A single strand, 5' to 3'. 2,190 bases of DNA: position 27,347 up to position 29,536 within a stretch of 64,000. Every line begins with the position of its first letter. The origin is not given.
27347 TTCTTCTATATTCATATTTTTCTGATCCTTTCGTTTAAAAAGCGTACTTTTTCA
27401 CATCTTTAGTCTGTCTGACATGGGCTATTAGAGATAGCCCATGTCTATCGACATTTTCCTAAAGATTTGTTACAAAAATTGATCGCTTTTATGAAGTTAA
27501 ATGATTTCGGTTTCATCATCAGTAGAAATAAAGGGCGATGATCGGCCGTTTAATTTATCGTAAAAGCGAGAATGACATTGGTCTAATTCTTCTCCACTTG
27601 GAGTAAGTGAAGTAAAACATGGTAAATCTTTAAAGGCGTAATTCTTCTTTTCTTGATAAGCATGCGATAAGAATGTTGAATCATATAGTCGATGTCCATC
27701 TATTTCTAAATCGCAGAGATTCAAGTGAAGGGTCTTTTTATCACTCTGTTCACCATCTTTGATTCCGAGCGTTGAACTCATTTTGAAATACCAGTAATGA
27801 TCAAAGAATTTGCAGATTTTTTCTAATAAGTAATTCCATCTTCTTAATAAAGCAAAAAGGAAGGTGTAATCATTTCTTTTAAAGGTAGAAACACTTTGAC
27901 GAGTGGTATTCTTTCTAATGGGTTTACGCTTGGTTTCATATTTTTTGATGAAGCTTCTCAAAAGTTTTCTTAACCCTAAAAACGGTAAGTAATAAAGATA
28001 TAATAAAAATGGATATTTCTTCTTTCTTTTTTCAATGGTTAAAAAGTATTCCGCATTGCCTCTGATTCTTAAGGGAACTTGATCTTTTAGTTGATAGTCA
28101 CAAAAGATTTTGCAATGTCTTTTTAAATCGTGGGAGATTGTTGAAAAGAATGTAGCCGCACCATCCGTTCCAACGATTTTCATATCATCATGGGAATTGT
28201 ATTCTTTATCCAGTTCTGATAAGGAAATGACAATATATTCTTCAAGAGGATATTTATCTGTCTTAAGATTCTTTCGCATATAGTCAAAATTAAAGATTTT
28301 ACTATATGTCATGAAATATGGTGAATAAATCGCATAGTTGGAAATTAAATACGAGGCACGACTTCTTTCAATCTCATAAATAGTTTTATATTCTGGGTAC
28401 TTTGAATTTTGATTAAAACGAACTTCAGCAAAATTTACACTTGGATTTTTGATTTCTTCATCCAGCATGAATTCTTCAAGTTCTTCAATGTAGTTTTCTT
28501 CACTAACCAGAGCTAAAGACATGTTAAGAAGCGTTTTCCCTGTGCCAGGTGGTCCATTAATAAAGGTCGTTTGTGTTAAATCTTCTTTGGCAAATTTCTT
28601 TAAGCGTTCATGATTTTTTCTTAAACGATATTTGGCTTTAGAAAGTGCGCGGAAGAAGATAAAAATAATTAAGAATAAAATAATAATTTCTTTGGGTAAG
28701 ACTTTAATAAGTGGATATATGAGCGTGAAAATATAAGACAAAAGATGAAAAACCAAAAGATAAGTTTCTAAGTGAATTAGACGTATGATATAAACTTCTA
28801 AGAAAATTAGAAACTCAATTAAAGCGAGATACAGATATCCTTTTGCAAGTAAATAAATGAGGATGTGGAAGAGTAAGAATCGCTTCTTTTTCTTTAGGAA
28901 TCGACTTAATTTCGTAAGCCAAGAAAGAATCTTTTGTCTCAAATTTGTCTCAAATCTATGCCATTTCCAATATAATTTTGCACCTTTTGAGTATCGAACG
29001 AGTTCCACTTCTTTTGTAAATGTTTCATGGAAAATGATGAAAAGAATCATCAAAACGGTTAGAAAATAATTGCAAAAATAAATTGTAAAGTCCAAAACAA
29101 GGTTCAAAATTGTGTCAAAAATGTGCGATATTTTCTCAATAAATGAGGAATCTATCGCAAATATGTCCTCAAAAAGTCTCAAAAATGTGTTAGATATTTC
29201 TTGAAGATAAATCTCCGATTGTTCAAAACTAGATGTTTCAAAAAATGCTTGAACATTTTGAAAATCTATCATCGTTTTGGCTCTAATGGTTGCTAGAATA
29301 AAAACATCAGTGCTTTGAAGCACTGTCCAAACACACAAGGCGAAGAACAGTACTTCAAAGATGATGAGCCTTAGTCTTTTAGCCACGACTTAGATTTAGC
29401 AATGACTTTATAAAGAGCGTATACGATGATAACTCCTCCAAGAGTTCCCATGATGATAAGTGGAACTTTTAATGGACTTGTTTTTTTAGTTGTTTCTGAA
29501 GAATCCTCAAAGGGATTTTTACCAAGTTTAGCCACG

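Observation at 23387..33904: GC-richer 10.5 kb operon: Rep_trans + helicase + membrane ATPase + three proteins with signal peptide, C-terminal TM and basic tail, and no T4SS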

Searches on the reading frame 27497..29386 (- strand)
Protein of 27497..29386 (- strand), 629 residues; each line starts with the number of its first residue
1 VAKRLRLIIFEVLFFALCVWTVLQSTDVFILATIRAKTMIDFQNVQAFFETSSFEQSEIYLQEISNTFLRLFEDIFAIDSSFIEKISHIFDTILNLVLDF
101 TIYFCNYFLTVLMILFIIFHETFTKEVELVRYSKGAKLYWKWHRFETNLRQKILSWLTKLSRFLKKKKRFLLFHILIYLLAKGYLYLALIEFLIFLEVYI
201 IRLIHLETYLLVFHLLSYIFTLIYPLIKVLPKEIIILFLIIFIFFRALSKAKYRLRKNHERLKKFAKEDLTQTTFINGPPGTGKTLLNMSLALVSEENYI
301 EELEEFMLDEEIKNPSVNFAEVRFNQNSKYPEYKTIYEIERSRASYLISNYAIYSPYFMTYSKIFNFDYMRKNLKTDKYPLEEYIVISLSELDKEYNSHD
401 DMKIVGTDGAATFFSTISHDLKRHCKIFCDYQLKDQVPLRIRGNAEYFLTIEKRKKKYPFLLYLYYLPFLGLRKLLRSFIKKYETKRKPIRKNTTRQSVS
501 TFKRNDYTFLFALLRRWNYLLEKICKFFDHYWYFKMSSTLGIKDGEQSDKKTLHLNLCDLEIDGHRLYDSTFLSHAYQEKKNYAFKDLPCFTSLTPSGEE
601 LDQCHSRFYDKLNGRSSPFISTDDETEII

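Call 3: search_protein_families(library=pfam, proteins=[window:27497-29386:-], max_evalue=0.1)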
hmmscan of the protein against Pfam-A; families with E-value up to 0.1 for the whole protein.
window:27497-29386:- (629 aa): 4 families
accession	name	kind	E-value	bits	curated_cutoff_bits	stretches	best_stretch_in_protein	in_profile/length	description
PF07088.17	GvpD_P-loop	-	0.035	14.5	24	1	262-290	1-29/189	GvpD gas vesicle protein, P-loop domain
PF02562.22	PhoH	-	0.05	13.5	27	1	271-294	19-42/205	PhoH-like protein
PF13086.12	AAA_11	-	0.059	13.6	27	0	266-295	14-41/257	AAA domain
PF09848.15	SLFN-g3_helicase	-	0.082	12.6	24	0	273-295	3-25/354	Schlafen group 3, DNA/RNA helicase domain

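Call 4: search_protein_families(library=phrogs, proteins=[window:27497-29386:-], max_evalue=0.1)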
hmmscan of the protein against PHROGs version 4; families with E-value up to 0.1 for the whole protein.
window:27497-29386:- (629 aa): 4 families
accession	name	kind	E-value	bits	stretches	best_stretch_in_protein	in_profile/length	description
phrog_3757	-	unknown function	0.0055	17.2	1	254-292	110-147/367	-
phrog_170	-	other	0.0078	16.7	1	257-293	78-112/323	PhoH-like phosphate starvation-inducible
phrog_3462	-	moron, auxiliary metabolic gene and host takeover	0.021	15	1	256-303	151-198/346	nicotinamide-nucleotide adenylyltransferase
phrog_168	-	DNA, RNA and nucleotide metabolism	0.062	14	0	258-300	29-71/314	clamp loader of DNA polymerase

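Call 8: search_dna_similar(query=window:27497-29386:-, collection=phages, mode=protein, max_evalue=0.01)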
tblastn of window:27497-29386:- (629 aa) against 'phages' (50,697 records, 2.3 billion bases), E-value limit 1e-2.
No match.

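Call 9: search_solved_structures(query=window:27497-29386:-, max_evalue=1, show_alignments=2)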
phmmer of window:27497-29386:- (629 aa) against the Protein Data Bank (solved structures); distinct sequences matched with E-value up to 1: 9.
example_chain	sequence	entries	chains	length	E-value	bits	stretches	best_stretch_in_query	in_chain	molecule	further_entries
4bkg_A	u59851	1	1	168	0.025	16.5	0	394-442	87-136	SMALL UBIQUITIN-RELATED MODIFIER 2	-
5vc7_A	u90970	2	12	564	0.12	14.3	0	275-301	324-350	VCP-like ATPase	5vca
5g4g_A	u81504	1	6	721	0.2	13.5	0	275-301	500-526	VCP-LIKE ATPASE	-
5g4f_A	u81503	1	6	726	0.21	13.5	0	275-301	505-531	VCP-LIKE ATPASE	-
8amz_L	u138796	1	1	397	0.65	11.8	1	275-318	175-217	AAA domain-containing protein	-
7wub_D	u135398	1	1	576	0.82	11.5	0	263-301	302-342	Transitional endoplasmic reticulum ATPase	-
7wub_C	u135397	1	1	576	0.82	11.5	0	263-301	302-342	Transitional endoplasmic reticulum ATPase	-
6chs_H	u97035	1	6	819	0.92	11.3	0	263-301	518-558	Putative cell division control protein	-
6mck_A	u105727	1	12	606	0.93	11.3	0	263-301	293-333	Transitional endoplasmic reticulum ATPase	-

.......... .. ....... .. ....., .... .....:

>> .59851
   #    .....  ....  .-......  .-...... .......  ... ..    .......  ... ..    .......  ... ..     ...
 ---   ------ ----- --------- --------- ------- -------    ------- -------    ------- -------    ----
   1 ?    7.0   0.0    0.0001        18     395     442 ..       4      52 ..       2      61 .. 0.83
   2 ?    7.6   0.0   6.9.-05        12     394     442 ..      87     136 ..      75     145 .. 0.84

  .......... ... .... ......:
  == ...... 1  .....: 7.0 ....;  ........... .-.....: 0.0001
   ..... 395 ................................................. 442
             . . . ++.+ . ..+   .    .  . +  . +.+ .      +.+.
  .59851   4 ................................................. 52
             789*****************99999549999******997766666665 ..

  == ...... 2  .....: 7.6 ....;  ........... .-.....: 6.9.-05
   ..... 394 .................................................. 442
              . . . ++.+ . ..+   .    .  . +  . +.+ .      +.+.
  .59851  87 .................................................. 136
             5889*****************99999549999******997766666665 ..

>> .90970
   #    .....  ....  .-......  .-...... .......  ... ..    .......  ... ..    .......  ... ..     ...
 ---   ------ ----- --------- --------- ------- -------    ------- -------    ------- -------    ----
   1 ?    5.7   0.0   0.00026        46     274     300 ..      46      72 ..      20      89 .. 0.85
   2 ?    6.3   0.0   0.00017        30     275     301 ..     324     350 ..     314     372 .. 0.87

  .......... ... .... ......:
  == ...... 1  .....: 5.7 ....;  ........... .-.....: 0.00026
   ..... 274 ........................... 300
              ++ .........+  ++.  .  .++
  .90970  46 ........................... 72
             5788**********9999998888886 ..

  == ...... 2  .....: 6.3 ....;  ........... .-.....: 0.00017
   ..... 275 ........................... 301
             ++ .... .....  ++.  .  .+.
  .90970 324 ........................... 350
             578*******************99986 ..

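Call 10: search_protein_families(library=ncbifam, proteins=[window:27497-29386:-], max_evalue=0.1)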
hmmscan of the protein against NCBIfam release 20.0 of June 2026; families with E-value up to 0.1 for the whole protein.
window:27497-29386:- (629 aa): 2 families
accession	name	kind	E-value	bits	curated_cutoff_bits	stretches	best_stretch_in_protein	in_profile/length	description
NF001679.0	PRK00440.1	equivalog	0.023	13.7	303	1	257-303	25-68/322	replication factor C small subunit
TIGR01243.1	CDC48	subfamily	0.06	11.6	802.65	1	273-300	489-516/733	CDC48 family AAA ATPase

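Call 11: find_homologous_proteins(query=window:27497-29386:-, max_evalue=0.001)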
Query window:27497-29386:- (629 aa): 207 proteins with E <= 0.001 among 8000 candidates; the best 120 are listed.
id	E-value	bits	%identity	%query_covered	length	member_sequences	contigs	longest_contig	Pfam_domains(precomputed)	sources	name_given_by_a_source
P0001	0.0e+0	1340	96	100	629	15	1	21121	-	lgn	-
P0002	0.0e+0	1154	81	100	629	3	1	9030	-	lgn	-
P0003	1.1e-236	806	59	99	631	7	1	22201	-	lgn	-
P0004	3.2e-235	801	61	100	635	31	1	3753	-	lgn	-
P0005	3.9e-232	790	58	98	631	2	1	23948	-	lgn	-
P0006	1.2e-231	789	60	98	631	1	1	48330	-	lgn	-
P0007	7.7e-228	776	59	98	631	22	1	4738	-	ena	-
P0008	3.2e-227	774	58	98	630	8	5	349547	-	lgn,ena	-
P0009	3.1e-223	761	56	100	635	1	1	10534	-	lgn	-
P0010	7.3e-221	753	57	98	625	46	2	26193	-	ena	-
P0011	2.1e-217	742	57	98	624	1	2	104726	-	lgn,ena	-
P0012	2.1e-217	742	57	98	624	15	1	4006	-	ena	-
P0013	1.2e-215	736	57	98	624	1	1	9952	-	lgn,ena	-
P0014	2.1e-213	729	57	98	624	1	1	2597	-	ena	-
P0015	7.1e-196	671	94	54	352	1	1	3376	-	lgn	-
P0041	3.1e-180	619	51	98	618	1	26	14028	-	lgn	-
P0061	1.5e-176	607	49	97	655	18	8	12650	-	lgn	-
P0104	3.1e-170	586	50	97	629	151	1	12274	-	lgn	-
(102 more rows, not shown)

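Call 12: find_encoding_contigs(protein=P0002, flank=10000, max_places=3)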
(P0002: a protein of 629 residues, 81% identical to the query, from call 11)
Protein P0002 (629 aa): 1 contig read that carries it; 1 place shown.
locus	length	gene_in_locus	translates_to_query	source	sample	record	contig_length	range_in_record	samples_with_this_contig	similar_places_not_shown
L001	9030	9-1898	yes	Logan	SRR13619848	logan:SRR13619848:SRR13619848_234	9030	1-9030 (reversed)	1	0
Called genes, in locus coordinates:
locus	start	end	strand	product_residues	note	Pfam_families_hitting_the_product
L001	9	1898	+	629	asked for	-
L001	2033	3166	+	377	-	PF18106:Rol_Rep_N (weak), PF02486:Rep_trans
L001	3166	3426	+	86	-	-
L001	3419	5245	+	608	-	PF00580:UvrD-helicase, PF13245:AAA_19, PF13604:AAA_30 (faint), PF01443:Viral_helicase1 (faint), PF13361:UvrD_C, PF13538:UvrD_C_2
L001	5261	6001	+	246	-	-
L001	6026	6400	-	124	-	PF12844:HTH_19, PF13443:HTH_26 (weak)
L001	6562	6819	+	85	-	PF08845:SymE_toxin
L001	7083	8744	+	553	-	PF00239:Resolvase, PF07508:Recombinase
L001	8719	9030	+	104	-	?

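Call 13: find_encoding_contigs(protein=P0009, flank=10000, max_places=3)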
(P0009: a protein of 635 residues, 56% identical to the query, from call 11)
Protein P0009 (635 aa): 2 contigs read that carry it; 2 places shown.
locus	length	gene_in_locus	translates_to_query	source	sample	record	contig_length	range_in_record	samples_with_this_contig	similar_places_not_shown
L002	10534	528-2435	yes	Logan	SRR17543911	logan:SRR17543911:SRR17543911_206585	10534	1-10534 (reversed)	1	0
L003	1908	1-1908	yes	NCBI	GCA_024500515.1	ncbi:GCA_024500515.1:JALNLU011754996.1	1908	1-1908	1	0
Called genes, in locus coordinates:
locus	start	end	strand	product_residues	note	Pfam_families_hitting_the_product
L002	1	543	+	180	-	?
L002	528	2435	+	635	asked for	-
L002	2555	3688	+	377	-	PF18106:Rol_Rep_N, PF02486:Rep_trans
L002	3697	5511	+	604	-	PF00580:UvrD-helicase, PF01443:Viral_helicase1 (faint), PF13245:AAA_19, PF13087:AAA_12 (faint), PF13361:UvrD_C, PF13538:UvrD_C_2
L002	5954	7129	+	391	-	PF13304:AAA_21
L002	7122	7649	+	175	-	-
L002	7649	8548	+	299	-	-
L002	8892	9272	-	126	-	-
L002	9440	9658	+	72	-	PF08845:SymE_toxin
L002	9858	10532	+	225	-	?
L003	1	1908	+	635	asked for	?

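Call 14: find_encoding_contigs(protein=P0013, flank=10000, max_places=3)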
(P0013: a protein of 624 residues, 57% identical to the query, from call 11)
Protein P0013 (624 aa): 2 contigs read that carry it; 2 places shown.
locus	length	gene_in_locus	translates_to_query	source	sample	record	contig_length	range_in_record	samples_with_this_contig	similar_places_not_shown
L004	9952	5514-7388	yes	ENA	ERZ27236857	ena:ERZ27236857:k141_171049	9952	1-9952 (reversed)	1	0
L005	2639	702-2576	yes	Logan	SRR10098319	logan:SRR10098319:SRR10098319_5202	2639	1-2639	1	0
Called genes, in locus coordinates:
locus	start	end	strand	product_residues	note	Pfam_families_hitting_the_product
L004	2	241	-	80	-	?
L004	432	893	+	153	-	-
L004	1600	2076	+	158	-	-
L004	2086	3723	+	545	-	-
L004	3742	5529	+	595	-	-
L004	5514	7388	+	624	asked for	-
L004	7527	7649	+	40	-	-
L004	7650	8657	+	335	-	PF18106:Rol_Rep_N (faint), PF02486:Rep_trans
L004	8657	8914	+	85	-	-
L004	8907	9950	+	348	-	?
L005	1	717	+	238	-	?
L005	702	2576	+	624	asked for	-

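Call 31: find_related_loci(query=A1, collection=genome_contigs, flank=10000)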
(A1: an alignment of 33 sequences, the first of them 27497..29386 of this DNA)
Query A1 (629 aa) in genome_contigs; peptide patterns used: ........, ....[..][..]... (x = any residue, [..] = any of these).
38 stretches matched a pattern; 31 encode a relative of the query (tblastn E <= 1e-3); 31 distinct loci.
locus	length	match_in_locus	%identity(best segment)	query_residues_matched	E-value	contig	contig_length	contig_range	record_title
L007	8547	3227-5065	58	1-613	0e+0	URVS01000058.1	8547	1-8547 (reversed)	uncultured Mollicutes bacterium isolate UMGS1395 genome assembly, contig: NODE_4500_length_8547_cov_2.418158, whole geno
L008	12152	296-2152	48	1-613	0e+0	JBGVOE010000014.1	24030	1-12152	MAG: Anaeroplasmataceae bacterium isolate fecal_MAG_218 fecal_MAG_218_contig_0014, whole genome shotgun sequence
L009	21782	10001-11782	51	22-609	0e+0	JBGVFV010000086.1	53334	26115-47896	MAG: Candidatus Pelethenecus sp. isolate fecal_MAG_382 fecal_MAG_382_contig_0086, whole genome shotgun sequence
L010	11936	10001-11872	49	1-614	0e+0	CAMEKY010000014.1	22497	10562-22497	MAG: uncultured Clostridium sp. isolate SRR15057923_bin.10_metaWRAP_v1.3_MAG genome assembly, contig: ERZ10407387.864, w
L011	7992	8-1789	49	27-614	0e+0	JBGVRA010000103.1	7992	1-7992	MAG: Anaeroplasmataceae bacterium isolate fecal_MAG_151 fecal_MAG_151_contig_0103, whole genome shotgun sequence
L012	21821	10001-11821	50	29-625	6e-180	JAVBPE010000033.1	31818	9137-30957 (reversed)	MAG: Anaeroplasmataceae bacterium isolate EPI_MAG_00129 c_000004551403, whole genome shotgun sequence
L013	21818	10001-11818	51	12-614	2e-179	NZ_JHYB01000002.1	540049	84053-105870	Haploplasma modicum ATCC 29102 T352DRAFT_scaffold00001.1_C, whole genome shotgun sequence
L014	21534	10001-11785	48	27-614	2e-177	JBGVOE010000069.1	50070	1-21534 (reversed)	MAG: Anaeroplasmataceae bacterium isolate fecal_MAG_218 fecal_MAG_218_contig_0069, whole genome shotgun sequence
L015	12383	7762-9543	49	29-612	4e-174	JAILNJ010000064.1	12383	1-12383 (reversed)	MAG: Gammaproteobacteria bacterium isolate RUI277 k141_15078636_flag=1_multi=8.8245_len=12383, whole genome shotgun sequ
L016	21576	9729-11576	52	1-613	2e-173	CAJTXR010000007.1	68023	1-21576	MAG TPA_asm: uncultured Anaeroplasmataceae bacterium isolate MGBC122639 genome assembly, contig: MGBC122639.7, whole gen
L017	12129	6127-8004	48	6-625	2e-172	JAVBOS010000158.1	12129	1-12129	MAG: Anaeroplasmataceae bacterium isolate EPI_MAG_00115 c_000010254787, whole genome shotgun sequence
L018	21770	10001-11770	48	27-614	2e-171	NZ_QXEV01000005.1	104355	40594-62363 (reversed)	Anaeroplasma bactoclasticum strain ATCC 27112 EI71DRAFT_scaffold00005.5, whole genome shotgun sequence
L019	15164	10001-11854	47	1-614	2e-170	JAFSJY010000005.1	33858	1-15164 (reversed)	MAG: Acholeplasmatales bacterium isolate RGIG3211 Goat_Reticulum-2__c50776, whole genome shotgun sequence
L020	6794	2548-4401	46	1-614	9e-171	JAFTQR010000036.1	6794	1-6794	MAG: Acholeplasmatales bacterium isolate RGIG4062 Roe_deer_Cecum.Co__c1852228, whole genome shotgun sequence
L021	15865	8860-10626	50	27-613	3e-169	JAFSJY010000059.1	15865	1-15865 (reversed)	MAG: Acholeplasmatales bacterium isolate RGIG3211 Goat_Reticulum-2__c421663, whole genome shotgun sequence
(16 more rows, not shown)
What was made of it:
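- On Plasmaviridae (Acholeplasma virus L2): Relatives' hosts (calls 11, 31).
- Several MAGs carry 2-3 copies (call 31).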

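Call 37: predict_structure(alignment_id=A1)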
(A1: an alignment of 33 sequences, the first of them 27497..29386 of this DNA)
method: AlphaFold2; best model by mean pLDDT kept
length: 629 residues; sequences in the alignment: 33
mean_pLDDT: 63.1   pTM: 0.47
mean pLDDT of the five models: 63.1, 61.9, 61.4, 60.4, 57.3
residues with pLDDT >= 90: 24; 70-90: 305; 50-70: 88; < 50: 212
segments of 3 or more residues with pLDDT < 50: 261-289, 345-449, 491-493, 557-602, 604-616, 618-629
pLDDT, mean of each block of 10 residues (from residue 1): 83 89 87 85 78 72 76 64 71 75 74 79 84 88 89 89 82 87 87 86 83 79 77 70 69 57 39 27 42 60 85 89 81 85 48 33 32 34 23 28 31 27 27 25 36 62 79 89 82 59 88 90 82 64 57 54 37 31 32 37 44 45 33
secondary structure, 60 per line:
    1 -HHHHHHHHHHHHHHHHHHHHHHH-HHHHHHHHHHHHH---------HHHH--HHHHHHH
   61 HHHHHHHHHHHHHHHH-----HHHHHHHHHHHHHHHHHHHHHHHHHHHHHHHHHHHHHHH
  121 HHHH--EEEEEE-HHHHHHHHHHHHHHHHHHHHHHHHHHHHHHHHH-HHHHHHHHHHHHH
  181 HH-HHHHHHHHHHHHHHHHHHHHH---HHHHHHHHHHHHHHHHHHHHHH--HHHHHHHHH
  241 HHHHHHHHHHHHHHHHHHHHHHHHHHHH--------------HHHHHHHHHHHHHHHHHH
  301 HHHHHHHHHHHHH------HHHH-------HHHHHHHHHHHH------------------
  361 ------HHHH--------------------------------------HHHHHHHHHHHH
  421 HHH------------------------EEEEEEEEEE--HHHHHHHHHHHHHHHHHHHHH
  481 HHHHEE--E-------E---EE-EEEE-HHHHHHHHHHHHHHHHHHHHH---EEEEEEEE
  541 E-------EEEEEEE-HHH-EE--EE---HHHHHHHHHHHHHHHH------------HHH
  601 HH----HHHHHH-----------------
elements in order: H2-24 H26-38 H48-51 H54-76 H82-124 E127-132 H134-166 H168-182 H184-204 H208-229 H232-268 H283-313 H320-323 H331-342 H367-370 H409-423 E448-457 H460-484 E504-507 H509-529 E533-541 E549-555 H570-585 H598-602 H607-612
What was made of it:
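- Tried and rejected: The first AlphaFold run, with 33 close sequences, gave pLDDT below 50 in the ATPase domain and was not used (call 37).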

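Call 40: find_related_loci(query=A1, collection=viral_contigs, flank=10000)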
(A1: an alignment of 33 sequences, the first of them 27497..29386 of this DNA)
Query A1 (629 aa) in viral_contigs; peptide patterns used: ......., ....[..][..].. (x = any residue, [..] = any of these).
14 stretches matched a pattern, but none encodes a relative of the query by tblastn (E <= 1e-3).
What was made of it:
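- Closest known: Inoviruses with Zot/pI ATPase and Rep_trans. Different: It is not recovered in IMG/VR (call 40).
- It is absent from virus collections (calls 8, 40).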

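Call 43: search_solved_structures(query=A1, max_evalue=1, show_alignments=3)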
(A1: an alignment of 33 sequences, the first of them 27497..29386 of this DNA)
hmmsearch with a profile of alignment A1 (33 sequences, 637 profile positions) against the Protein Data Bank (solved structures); distinct sequences matched with E-value up to 1: 45.
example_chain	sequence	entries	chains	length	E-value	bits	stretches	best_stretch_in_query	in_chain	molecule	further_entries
5vc7_A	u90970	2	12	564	0.044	15.3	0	280-305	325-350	VCP-like ATPase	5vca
5g4g_A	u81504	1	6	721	0.085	14.3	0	280-305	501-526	VCP-LIKE ATPASE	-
5g4f_A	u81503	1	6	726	0.086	14.3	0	280-305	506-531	VCP-LIKE ATPASE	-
7wub_C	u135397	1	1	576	0.16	13.4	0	279-305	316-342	Transitional endoplasmic reticulum ATPase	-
7wub_D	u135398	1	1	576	0.16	13.4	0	279-305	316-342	Transitional endoplasmic reticulum ATPase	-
4uos_A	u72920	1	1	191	0.17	13.3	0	22-108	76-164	DESIGNED HELICAL BUNDLE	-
6mck_A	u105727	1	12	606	0.18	13.2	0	279-305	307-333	Transitional endoplasmic reticulum ATPase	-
9ox9_A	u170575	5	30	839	0.29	12.5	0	279-305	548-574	vesicle-fusing ATPase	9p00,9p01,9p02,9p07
7rlj_A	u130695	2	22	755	0.3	12.5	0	279-305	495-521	Transitional endoplasmic reticulum ATPase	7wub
8yka_A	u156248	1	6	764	0.3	12.5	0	279-305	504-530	Transitional endoplasmic reticulum ATPase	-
5c18_A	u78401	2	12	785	0.32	12.4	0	279-305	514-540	Transitional endoplasmic reticulum ATPase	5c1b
7y4w_A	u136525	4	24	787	0.33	12.4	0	279-305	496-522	Transitional endoplasmic reticulum ATPase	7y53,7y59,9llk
9yrc_A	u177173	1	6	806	0.34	12.3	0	279-305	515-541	Transitional endoplasmic reticulum ATPase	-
7rlh_A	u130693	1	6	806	0.34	12.3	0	279-305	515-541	Transitional endoplasmic reticulum ATPase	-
5c19_A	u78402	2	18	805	0.34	12.3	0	279-305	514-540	Transitional endoplasmic reticulum ATPase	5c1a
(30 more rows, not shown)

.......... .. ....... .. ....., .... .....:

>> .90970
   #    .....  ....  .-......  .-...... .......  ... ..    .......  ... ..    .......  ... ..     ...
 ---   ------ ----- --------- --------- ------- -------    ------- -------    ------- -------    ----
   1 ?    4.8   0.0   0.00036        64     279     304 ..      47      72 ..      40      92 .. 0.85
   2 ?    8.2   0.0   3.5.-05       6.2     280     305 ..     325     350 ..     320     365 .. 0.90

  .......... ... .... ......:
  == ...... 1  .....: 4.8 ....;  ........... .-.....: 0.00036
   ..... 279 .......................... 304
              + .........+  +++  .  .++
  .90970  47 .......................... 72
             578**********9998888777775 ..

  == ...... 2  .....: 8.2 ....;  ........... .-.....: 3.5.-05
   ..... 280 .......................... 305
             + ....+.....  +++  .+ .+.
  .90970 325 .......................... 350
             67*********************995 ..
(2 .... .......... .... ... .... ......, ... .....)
